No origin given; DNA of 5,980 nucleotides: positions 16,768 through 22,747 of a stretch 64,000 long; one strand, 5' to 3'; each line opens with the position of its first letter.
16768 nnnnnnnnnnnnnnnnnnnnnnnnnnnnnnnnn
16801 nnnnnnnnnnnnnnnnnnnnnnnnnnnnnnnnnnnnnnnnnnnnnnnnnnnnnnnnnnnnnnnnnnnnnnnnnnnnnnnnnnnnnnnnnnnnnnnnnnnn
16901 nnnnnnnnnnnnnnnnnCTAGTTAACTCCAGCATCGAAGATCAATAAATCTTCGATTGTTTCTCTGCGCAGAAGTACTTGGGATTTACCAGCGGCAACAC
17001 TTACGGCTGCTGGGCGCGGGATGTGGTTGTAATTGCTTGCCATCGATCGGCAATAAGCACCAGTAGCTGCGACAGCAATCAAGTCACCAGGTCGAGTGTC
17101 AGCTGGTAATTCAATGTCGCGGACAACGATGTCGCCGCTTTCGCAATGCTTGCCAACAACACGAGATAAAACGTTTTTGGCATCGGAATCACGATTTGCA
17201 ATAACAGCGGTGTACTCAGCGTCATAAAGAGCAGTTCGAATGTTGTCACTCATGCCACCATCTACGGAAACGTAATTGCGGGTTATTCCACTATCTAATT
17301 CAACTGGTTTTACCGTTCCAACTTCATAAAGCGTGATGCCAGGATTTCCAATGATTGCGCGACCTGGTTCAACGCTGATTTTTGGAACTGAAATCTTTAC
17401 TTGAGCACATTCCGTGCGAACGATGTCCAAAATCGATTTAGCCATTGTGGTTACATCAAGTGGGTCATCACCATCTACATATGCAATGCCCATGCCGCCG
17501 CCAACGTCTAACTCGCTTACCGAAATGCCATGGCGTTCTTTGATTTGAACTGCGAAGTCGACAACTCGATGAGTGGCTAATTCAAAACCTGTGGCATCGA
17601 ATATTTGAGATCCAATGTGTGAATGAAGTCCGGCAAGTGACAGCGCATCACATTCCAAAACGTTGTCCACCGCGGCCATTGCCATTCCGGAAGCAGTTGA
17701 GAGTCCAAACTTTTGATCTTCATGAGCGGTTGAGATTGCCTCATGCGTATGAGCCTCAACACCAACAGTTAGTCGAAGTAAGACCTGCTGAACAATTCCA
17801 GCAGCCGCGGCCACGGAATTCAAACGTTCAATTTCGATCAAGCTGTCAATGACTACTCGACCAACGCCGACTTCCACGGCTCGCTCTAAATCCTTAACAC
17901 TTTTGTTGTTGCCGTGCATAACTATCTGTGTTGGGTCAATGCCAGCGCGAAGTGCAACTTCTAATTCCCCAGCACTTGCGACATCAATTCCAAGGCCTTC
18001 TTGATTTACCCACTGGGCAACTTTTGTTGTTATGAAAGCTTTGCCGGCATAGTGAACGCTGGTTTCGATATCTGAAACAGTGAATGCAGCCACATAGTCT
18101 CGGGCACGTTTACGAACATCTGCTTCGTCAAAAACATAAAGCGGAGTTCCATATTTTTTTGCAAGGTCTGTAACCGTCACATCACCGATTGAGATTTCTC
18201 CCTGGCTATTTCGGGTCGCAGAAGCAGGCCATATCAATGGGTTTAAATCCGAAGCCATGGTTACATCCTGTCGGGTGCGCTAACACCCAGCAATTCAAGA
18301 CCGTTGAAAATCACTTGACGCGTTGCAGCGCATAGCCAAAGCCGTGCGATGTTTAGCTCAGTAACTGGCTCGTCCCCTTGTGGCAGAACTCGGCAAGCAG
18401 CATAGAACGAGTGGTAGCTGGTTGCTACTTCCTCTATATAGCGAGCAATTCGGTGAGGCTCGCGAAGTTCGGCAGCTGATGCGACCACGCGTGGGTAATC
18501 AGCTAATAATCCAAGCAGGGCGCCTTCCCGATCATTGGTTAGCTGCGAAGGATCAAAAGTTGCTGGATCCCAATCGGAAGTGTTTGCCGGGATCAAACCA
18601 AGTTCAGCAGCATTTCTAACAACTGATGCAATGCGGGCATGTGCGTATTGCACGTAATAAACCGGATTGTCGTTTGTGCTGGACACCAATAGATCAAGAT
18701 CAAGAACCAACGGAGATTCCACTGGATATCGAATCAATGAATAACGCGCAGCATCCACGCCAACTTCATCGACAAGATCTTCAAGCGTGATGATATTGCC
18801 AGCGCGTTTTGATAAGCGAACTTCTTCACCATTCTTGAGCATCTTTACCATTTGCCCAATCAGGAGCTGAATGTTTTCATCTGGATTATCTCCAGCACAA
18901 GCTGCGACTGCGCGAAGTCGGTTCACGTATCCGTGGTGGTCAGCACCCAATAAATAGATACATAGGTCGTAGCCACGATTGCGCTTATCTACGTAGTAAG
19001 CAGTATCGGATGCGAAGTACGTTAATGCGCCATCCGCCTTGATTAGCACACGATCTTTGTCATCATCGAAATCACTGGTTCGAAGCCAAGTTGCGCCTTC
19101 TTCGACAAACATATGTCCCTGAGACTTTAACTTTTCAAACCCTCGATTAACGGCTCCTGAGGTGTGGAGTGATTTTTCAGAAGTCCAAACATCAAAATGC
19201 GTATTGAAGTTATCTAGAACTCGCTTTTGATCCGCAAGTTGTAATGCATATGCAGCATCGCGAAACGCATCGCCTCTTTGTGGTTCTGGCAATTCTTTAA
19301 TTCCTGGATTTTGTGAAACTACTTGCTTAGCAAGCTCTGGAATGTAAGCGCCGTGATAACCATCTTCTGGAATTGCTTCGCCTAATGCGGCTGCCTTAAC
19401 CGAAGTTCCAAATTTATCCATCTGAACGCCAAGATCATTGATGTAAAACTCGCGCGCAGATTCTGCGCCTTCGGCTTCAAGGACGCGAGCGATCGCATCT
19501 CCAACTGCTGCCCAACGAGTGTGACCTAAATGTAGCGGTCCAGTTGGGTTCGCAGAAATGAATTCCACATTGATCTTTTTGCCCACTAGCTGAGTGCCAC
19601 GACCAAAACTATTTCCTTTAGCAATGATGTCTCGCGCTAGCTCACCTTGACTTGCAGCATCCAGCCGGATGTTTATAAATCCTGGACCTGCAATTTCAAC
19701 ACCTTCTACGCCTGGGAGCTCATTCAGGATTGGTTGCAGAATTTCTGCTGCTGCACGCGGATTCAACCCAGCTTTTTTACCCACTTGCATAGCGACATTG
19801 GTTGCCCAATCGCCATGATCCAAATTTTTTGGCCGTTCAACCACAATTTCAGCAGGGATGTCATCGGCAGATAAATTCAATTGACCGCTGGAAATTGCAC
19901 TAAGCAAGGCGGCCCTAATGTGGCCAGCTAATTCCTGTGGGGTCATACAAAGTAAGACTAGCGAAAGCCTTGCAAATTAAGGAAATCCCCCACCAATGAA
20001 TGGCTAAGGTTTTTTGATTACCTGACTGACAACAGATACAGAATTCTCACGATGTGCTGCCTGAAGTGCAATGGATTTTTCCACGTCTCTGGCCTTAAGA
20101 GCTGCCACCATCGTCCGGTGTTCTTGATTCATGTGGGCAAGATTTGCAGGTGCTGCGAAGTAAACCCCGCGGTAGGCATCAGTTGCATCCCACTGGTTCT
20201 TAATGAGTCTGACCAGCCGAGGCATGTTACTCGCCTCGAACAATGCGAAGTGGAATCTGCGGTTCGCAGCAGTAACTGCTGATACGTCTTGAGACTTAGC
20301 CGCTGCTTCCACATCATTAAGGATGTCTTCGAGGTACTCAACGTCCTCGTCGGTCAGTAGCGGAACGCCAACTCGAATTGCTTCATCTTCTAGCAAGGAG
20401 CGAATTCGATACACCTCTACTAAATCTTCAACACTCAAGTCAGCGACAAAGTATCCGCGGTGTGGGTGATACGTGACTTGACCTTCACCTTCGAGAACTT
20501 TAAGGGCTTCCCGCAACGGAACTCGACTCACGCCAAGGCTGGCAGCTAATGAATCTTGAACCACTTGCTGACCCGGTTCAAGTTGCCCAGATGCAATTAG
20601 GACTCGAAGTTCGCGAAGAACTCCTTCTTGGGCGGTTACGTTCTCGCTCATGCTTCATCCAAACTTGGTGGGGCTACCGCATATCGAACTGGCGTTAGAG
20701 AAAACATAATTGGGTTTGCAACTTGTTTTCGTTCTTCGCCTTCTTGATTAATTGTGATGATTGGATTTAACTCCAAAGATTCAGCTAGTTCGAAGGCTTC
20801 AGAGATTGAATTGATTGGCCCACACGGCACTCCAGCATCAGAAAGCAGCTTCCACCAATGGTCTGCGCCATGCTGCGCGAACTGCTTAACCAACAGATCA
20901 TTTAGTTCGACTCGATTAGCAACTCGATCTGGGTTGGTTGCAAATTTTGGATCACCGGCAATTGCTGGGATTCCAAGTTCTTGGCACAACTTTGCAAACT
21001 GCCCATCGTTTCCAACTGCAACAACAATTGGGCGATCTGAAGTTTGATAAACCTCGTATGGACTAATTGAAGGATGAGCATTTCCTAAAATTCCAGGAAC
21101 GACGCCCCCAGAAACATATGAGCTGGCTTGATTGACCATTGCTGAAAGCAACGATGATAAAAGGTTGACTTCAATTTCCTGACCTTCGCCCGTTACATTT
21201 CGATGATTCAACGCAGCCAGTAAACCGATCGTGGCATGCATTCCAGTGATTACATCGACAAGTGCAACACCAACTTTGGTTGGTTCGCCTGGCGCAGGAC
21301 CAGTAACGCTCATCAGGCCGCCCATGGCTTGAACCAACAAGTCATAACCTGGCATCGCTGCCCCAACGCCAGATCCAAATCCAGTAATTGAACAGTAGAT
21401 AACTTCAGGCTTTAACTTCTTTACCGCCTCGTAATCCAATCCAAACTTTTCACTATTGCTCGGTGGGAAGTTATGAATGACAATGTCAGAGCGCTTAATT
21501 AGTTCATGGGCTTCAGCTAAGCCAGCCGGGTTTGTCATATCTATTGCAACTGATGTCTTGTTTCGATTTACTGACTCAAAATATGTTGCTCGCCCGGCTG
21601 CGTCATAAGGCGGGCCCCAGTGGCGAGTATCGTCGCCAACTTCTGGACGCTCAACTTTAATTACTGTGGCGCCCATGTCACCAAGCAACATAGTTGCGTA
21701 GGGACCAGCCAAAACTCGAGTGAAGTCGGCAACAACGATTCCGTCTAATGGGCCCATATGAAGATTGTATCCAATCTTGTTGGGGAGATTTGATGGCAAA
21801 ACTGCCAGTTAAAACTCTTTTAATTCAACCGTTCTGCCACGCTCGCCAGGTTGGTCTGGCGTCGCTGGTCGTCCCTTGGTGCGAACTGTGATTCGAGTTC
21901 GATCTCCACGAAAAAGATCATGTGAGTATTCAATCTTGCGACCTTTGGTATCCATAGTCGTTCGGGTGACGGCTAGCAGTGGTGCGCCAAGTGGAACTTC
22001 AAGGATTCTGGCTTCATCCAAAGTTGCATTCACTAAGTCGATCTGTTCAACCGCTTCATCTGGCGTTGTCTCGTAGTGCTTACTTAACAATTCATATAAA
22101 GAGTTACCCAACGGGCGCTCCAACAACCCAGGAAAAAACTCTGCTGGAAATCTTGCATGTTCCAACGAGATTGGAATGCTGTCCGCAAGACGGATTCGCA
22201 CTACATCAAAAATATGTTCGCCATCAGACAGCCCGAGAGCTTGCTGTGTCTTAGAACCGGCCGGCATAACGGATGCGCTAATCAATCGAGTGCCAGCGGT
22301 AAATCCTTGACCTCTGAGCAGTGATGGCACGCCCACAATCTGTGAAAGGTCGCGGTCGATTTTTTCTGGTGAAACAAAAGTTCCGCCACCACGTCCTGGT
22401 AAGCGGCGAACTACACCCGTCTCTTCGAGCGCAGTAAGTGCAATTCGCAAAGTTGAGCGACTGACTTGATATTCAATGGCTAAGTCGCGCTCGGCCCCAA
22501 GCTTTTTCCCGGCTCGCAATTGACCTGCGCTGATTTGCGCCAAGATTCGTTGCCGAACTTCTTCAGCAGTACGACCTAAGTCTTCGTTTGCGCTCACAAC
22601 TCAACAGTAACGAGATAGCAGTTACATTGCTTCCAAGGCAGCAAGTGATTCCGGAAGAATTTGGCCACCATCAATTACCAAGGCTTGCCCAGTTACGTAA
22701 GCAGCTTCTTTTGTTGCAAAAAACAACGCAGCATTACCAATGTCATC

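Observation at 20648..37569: BMC locus is contiguous with a B12-dependent diol dehydratase module: possible dual-input propionaldehyde metabolosome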

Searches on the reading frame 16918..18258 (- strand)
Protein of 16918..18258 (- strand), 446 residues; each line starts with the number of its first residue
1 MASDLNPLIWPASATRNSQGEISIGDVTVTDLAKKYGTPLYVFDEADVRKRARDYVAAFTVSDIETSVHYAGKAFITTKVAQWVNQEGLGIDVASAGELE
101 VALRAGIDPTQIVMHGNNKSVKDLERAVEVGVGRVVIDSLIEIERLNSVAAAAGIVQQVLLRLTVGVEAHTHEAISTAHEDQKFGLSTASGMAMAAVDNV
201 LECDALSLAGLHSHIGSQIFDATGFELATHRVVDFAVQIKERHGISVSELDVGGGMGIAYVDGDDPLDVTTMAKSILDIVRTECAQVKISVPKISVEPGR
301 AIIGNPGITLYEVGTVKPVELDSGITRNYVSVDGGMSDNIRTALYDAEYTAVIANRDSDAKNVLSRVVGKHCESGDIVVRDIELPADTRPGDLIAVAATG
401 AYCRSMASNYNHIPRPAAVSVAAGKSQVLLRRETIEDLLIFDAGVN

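Call 25: search_protein_families(library=pfam, proteins=[window:16918-18258:-])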
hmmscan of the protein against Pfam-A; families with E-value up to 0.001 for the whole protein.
window:16918-18258:- (446 aa): 2 families
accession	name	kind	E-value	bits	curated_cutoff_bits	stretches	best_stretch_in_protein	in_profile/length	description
PF02784.22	Orn_Arg_deC_N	-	1.3e-60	205.3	23.4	1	46-303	2-246/247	Pyridoxal-dependent decarboxylase, pyridoxal binding domain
PF00278.28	Orn_DAP_Arg_deC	-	2.9e-17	63.2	23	1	138-400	5-95/95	Pyridoxal-dependent decarboxylase, C-terminal sheet domain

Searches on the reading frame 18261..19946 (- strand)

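Call 25: search_protein_families(library=pfam, proteins=[window:18261-19946:-])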
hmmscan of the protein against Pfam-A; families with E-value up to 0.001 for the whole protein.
window:18261-19946:- (561 aa): 5 families
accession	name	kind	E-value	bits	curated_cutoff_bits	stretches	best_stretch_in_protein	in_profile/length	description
PF05746.21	DALR_1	-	2.7e-31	108.5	22.3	1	432-561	1-117/117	DALR anticodon binding domain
PF03485.21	Arg_tRNA_synt_N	-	7.6e-20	71.8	21.5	1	7-95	4-85/85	Arginyl tRNA synthetase N terminal domain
PF00750.26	tRNA-synt_1d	-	7.9e-19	68.3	23.3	2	243-395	145-298/349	tRNA synthetases class I (R), catalytic domain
PF09334.17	tRNA-synt_1g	-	4.4e-07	29.4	20.1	0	374-408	324-358/391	tRNA synthetases class I (M)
PF00133.28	tRNA-synt_1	-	3.1e-05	23.3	22.7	0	339-408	341-406/414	tRNA synthetases class I (I, L, M and V)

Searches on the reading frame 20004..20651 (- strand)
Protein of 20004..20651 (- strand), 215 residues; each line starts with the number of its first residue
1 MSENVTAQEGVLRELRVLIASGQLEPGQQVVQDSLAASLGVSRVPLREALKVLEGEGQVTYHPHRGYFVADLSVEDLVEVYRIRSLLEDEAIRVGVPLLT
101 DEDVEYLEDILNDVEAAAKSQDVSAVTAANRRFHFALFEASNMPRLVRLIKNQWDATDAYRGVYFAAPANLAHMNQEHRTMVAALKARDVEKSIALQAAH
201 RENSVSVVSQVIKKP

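Call 25: search_protein_families(library=pfam, proteins=[window:20004-20651:-])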
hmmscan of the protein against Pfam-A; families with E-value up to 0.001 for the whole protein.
window:20004-20651:- (215 aa): 2 families
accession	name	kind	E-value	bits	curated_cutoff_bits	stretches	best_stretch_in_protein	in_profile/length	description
PF07729.17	FCD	-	7.7e-26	91.4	24.3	1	79-201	1-123/125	FCD domain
PF00392.27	GntR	-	8e-15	54.7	27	1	9-69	3-64/64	Bacterial regulatory proteins, gntR family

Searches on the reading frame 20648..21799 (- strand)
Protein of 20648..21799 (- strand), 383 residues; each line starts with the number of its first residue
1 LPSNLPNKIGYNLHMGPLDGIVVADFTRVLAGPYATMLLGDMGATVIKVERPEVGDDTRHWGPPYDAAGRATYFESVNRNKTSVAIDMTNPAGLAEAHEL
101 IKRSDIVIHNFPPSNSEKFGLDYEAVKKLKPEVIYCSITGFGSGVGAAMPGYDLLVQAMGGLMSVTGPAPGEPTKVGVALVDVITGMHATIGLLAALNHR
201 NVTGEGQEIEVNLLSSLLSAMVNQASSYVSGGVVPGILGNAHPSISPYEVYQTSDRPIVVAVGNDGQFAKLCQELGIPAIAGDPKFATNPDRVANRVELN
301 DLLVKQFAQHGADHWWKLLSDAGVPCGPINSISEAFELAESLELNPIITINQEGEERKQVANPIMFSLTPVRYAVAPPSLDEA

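Call 3: search_protein_families(library=pfam, proteins=[window:20648-21799:-])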
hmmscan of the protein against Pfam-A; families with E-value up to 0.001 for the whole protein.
window:20648-21799:- (383 aa): 1 family
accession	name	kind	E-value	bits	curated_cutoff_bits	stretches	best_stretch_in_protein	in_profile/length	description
PF02515.22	CoA_transf_3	-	9.9e-118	393.8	23.3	1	18-382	1-364/366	CoA-transferase family III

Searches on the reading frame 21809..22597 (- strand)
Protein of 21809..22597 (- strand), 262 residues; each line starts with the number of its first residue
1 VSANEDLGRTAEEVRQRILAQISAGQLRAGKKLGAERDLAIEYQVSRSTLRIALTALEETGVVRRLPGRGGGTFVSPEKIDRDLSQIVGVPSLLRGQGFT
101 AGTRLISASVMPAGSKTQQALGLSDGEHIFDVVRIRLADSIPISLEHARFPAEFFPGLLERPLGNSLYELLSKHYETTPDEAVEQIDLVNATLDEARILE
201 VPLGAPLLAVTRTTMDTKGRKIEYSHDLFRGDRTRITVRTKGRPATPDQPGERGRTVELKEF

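Call 3: search_protein_families(library=pfam, proteins=[window:21809-22597:-])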
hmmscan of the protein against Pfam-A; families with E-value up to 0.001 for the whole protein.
window:21809-22597:- (262 aa): 2 families
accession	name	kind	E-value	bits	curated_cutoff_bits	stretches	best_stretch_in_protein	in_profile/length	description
PF07702.18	UTRA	-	3.9e-37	127.6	23.8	1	97-234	2-140/141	UTRA domain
PF00392.27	GntR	-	1.9e-15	56.7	27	1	10-70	1-61/64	Bacterial regulatory proteins, gntR family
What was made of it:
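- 21809..22597 (-): GntR/UTRA-family regulator, last gene of the RMM operon. Pfam GntR + UTRA (call 3).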
